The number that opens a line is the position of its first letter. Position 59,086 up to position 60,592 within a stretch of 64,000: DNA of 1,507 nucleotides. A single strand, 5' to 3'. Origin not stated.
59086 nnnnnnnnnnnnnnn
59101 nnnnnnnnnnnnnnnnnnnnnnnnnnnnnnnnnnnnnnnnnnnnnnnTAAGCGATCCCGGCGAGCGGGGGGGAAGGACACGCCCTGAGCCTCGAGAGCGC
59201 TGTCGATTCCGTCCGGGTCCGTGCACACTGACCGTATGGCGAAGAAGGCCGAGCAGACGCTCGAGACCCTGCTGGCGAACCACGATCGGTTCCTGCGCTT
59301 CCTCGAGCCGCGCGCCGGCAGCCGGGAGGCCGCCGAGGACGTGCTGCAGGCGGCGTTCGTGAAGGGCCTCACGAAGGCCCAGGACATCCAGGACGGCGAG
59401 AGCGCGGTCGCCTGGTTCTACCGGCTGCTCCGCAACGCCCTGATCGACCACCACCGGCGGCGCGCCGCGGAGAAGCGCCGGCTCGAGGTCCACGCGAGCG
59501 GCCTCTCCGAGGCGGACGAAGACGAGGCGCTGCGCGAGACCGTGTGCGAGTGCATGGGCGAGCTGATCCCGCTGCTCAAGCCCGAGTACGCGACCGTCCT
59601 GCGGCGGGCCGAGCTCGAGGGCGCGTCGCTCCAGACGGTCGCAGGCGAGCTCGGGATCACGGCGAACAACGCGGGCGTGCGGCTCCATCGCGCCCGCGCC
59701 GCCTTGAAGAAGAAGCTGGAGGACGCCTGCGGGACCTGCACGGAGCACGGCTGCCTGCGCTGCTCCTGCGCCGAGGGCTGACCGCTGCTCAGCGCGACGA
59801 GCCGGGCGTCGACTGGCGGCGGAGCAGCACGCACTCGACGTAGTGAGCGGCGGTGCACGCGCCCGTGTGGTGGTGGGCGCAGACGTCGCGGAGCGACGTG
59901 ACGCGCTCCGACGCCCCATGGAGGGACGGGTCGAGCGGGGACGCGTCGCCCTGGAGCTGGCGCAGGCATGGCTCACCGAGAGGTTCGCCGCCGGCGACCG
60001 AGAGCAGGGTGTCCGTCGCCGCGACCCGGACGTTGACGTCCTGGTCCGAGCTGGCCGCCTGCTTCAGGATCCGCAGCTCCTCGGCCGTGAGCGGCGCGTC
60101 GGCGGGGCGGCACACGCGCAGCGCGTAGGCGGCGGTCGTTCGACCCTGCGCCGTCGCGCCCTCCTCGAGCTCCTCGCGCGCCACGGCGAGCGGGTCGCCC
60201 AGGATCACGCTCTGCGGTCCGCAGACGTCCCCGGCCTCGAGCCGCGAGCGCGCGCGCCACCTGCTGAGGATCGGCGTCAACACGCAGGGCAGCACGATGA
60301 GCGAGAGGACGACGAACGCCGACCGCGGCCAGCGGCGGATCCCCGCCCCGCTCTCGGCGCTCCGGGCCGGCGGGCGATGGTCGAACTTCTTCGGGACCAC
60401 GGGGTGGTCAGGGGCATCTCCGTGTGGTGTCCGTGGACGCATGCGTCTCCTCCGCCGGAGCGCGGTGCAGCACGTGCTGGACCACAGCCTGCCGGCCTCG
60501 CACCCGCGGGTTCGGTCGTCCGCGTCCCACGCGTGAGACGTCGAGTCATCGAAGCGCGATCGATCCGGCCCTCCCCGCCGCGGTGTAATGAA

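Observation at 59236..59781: CorE-like ECF sigma factor with Cys-rich C-terminal extension between cusCBA and copA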

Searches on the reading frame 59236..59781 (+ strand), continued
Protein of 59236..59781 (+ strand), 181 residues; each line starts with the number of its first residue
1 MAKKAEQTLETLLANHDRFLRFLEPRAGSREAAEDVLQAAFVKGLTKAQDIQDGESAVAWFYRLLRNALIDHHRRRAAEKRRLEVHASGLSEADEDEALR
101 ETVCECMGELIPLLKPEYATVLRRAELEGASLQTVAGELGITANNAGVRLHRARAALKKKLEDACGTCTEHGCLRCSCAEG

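Call 50: search_protein_families(library=pfam, alignment_id=A2, max_evalue=0.001)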
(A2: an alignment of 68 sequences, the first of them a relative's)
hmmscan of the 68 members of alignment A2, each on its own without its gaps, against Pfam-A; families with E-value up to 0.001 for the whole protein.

A. member 1, L001:5806-8082:- (759 aa): 3 families
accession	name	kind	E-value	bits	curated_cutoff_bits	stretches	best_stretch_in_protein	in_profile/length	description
PF16576.10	HlyD_D23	-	1.1e-66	224.6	30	1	170-377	2-214/214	Barrel-sandwich domain of CusB or HlyD membrane-fusion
PF19335.5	HMBD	-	1.8e-32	111.4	23.6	3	106-129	2-25/28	Heavy metal binding domain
PF13437.12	HlyD_3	-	2.1e-18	67.4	22.2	1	274-374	2-106/106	HlyD family secretion protein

B. families by the number of members that match (of 68 scanned): 28 families (the first 25 are shown)
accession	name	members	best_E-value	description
PF00122.25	E1-E2_ATPase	19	1.7e-61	E1-E2 ATPase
PF00702.32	Hydrolase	19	1.2e-37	haloacid dehalogenase-like hydrolase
PF19335.5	HMBD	19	1.8e-32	Heavy metal binding domain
PF08282.18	Hydrolase_3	18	6.5e-09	haloacid dehalogenase-like hydrolase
PF12710.13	HAD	15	2.2e-08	haloacid dehalogenase-like hydrolase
PF04945.19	YHS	14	6.8e-23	YHS domain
PF00403.32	HMA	10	8.3e-18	Heavy-metal-associated domain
PF07291.16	MauE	8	1.1e-14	Methylamine utilisation protein MauE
PF04542.20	Sigma70_r2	8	9e-14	Sigma-70 region 2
PF08281.18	Sigma70_r4_2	8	3.9e-10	Sigma-70, region 4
PF24273.1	TRASH_HVO_1752_C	5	2.7e-07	HVO_1752, C-terminal TRASH domain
PF07638.17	Sigma70_ECF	3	2.6e-05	ECF sigma factor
PF13473.12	Cupredoxin_1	2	3.8e-20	Cupredoxin-like domain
PF19803.4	DUF6286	2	0.00023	Family of unknown function (DUF6286)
PF04545.22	Sigma70_r4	2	0.0003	Sigma-70, region 4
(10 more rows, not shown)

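Call 55: find_encoding_contigs(protein=P0009, flank=10000, max_places=3)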
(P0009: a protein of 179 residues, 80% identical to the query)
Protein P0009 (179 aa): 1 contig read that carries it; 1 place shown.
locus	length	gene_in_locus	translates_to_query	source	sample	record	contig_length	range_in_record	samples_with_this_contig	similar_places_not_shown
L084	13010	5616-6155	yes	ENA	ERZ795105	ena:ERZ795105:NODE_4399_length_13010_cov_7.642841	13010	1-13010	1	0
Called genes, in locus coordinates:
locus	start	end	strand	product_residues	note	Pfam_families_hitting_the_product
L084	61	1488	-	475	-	PF02321:OEP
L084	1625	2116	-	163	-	PF04945:YHS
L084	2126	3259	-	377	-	PF13472:Lipase_GDSL_2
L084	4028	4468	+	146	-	PF00376:MerR, PF13411:MerR_1, PF09278:MerR-DNA-bind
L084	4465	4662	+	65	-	-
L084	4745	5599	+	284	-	-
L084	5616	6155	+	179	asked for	PF04542:Sigma70_r2, PF08281:Sigma70_r4_2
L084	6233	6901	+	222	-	PF01209:Ubie_methyltran, PF02353:CMAS (weak), PF13489:Methyltransf_23, PF05175:MTS, PF13847:Methyltransf_31, PF08241:Methyltransf_11, PF08242:Methyltransf_12, PF13649:Methyltransf_25, +2 more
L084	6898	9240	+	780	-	PF04945:YHS, PF19335:HMBD, PF00122:E1-E2_ATPase, PF00702:Hydrolase, PF12710:HAD (weak)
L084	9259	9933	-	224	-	-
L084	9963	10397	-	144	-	PF04343:DUF488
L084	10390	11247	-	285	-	-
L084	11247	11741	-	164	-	-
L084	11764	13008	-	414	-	?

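Call 56: find_encoding_contigs(protein=P0007, flank=10000, max_places=3)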
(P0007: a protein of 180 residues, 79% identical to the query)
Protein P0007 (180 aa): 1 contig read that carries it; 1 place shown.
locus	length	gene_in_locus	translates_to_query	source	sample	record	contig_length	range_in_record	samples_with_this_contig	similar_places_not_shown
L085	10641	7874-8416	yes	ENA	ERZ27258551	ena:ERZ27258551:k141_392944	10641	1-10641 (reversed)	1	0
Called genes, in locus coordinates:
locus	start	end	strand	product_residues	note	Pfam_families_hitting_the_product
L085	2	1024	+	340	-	?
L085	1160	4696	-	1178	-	PF00873:ACR_tran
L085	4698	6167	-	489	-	PF19335:HMBD, PF25917:BSH_RND (weak), PF25919:BSH_CusB, PF25973:BSH_CzcB, PF25954:Beta-barrel_RND_2, PF19335:HMBD, PF25975:CzcB_C (weak)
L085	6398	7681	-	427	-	PF13472:Lipase_GDSL_2, PF16822:ALGX (faint)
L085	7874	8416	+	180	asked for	PF04542:Sigma70_r2, PF08281:Sigma70_r4_2, PF04545:Sigma70_r4 (weak)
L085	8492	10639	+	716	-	?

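Call 59: search_solved_structures(query=window:59236-59778:+, max_evalue=0.001)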
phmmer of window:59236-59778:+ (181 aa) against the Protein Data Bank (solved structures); distinct sequences matched with E-value up to 0.001: 11.
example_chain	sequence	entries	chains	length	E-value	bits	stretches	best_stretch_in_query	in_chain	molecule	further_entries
9m9d_F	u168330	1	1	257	3.5e-10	43.6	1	13-162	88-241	ECF RNA polymerase sigma factor SigE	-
9m9e_F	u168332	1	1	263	3.6e-10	43.5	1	13-162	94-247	ECF RNA polymerase sigma factor SigE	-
9m98_F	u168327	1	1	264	3.6e-10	43.5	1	13-162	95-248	ECF RNA polymerase sigma factor SigE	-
6dv9_F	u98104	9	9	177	5.8e-08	36.4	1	21-163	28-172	ECF RNA polymerase sigma factor SigL | RNA polymerase sigma factor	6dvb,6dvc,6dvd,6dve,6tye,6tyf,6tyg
6jcy_F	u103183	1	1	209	1.1e-07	35.5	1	32-164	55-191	ECF RNA polymerase sigma factor SigH,ECF RNA polymerase sigma factor SigE,ECF RNA polymera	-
5wuq_A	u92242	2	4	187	7.7e-07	32.7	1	17-163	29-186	ECF RNA polymerase sigma factor SigW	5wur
5zx2_F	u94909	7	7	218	9.4e-07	32.4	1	32-164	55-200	ECF RNA polymerase sigma factor SigH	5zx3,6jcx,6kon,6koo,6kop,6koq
8z6g_B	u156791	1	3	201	2e-05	28.1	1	28-163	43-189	RNA polymerase sigma factor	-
6in7_B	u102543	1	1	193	2.1e-05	28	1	28-162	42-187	RNA polymerase sigma-H factor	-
7qh5_A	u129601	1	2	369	0.00013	25.5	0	80-164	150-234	RNA polymerase sigma factor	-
1h3l_A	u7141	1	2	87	0.00028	24.4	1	31-79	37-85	RNA POLYMERASE SIGMA FACTOR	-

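Call 61: list_cluster_members(proteins=[P0129, window:59236-59778:+, window:59221-59778:+])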
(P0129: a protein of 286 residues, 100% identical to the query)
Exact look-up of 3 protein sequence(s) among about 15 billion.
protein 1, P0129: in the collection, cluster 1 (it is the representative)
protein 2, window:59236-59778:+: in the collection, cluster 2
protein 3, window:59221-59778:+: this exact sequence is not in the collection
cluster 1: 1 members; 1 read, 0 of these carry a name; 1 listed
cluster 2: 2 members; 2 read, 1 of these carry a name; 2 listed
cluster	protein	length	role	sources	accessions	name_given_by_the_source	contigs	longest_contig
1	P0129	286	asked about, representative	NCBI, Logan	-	-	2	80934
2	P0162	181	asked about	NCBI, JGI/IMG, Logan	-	RNA polymerase sigma factor (sigma-70 family)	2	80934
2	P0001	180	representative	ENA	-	-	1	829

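Call 62: find_encoding_contigs(protein=window:59236-59781:+, flank=10000, max_places=3)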
Protein window:59236-59781:+ (181 aa): 3 contigs read that carry it; 3 places shown.
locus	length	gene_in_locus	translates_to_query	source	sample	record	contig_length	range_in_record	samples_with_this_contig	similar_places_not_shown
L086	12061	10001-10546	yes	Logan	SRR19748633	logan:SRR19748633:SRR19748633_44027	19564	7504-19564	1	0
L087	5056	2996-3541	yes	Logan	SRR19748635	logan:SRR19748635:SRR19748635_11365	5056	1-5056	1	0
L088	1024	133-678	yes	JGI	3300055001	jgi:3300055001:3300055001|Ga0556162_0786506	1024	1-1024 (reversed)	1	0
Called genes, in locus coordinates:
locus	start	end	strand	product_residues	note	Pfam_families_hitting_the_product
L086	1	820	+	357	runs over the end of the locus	PF13472:Lipase_GDSL_2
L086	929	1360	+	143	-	-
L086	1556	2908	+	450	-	PF02321:OEP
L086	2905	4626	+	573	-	PF19335:HMBD, PF25919:BSH_CusB, PF25973:BSH_CzcB, PF25869:3HB_CusB, PF25954:Beta-barrel_RND_2, PF19335:HMBD, PF25975:CzcB_C (weak), PF19335:HMBD, +1 more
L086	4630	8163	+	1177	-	PF00873:ACR_tran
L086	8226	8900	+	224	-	PF19335:HMBD (faint)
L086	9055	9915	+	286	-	-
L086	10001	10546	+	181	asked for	PF07638:Sigma70_ECF (weak), PF04542:Sigma70_r2, PF08281:Sigma70_r4_2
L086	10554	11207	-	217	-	-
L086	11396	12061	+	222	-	?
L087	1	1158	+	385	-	?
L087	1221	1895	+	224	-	PF19335:HMBD (faint)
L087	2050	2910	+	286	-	-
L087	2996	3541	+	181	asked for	PF07638:Sigma70_ECF (weak), PF04542:Sigma70_r2, PF08281:Sigma70_r4_2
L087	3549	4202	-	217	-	-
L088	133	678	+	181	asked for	PF07638:Sigma70_ECF (weak), PF04542:Sigma70_r2, PF08281:Sigma70_r4_2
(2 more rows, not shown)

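Call 74: predict_structure(alignment_id=A5)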
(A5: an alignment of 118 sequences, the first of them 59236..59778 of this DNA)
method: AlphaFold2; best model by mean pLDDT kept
length: 181 residues; sequences in the alignment: 118
mean_pLDDT: 86.3   pTM: 0.50
mean pLDDT of the five models: 86.3, 86.1, 83.8, 83.5, 74.8
residues with pLDDT >= 90: 96; 70-90: 63; 50-70: 21; < 50: 1
segments of 3 or more residues with pLDDT < 50: none
pLDDT, mean of each block of 10 residues (from residue 1): 86 93 95 95 76 84 91 93 76 70 87 95 94 95 96 92 77 64 44
secondary structure, 60 per line:
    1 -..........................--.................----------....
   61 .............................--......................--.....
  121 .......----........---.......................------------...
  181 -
elements in order: H2-27 H30-46 H57-89 H92-113 H116-127 H132-139 H143-165

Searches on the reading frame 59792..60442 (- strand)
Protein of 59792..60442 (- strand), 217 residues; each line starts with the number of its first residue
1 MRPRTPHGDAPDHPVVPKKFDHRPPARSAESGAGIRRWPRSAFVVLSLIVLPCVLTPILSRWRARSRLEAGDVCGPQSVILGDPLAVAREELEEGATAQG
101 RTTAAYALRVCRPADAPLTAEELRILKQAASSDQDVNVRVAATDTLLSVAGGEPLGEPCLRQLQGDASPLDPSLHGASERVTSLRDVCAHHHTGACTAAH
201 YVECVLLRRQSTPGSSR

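Call 3: search_protein_families(library=pfam, proteins=[window:59792-60442:-], max_evalue=0.1)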
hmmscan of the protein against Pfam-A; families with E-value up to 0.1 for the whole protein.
window:59792-60442:- (217 aa): 0 families

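Call 4: search_protein_families(library=ncbifam, proteins=[window:59792-60442:-], max_evalue=0.1)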
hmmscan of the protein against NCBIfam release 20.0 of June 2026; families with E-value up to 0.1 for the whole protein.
window:59792-60442:- (217 aa): 0 families

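Call 52: find_homologous_proteins(query=window:59792-60442:-)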
Query window:59792-60442:- (217 aa): 8 proteins with E <= 0.001 among 1065 candidates.
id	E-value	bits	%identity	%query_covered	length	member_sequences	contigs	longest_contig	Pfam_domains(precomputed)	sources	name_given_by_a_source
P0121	8.5e-128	442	90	100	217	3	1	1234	-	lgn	-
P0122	1.7e-105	369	79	100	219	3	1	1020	-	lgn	-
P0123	2.1e-103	363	78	100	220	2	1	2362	-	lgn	-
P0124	7.9e-97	341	74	96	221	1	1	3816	-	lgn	-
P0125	2.1e-93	330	72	99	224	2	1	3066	-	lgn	-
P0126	8.9e-83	295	70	94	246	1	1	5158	-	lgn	-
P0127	1.5e-82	294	68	93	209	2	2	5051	-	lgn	-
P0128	1.1e-78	282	64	94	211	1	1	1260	-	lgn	-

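Call 53: find_encoding_contigs(protein=P0126, flank=6000, max_places=3)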
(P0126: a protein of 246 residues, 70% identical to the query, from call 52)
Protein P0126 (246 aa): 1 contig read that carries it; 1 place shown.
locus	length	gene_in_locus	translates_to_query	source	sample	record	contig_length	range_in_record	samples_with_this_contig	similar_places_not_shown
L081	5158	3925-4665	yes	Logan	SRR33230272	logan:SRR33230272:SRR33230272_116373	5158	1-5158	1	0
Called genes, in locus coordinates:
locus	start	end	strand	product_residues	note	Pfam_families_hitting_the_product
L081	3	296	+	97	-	?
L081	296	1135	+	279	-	-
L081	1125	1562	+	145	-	PF04343:DUF488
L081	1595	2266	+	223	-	-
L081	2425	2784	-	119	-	-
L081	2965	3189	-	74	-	-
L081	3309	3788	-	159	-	PF00571:CBS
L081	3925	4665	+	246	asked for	-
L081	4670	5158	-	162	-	?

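Call 54: find_encoding_contigs(protein=P0127, flank=6000, max_places=3)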
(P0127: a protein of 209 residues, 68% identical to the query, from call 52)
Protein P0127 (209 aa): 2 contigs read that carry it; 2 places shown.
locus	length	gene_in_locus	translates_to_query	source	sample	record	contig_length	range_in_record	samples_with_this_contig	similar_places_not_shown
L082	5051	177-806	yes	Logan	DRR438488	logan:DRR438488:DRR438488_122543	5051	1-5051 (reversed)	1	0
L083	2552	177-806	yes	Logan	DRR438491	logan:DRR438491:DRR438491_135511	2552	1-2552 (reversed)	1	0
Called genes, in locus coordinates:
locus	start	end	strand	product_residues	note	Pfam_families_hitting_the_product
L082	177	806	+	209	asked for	-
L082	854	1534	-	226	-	PF19335:HMBD (weak)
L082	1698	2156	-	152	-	-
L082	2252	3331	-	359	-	-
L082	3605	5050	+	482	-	?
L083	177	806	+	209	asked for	-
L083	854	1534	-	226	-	PF19335:HMBD (weak)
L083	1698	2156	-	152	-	-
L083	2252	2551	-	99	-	?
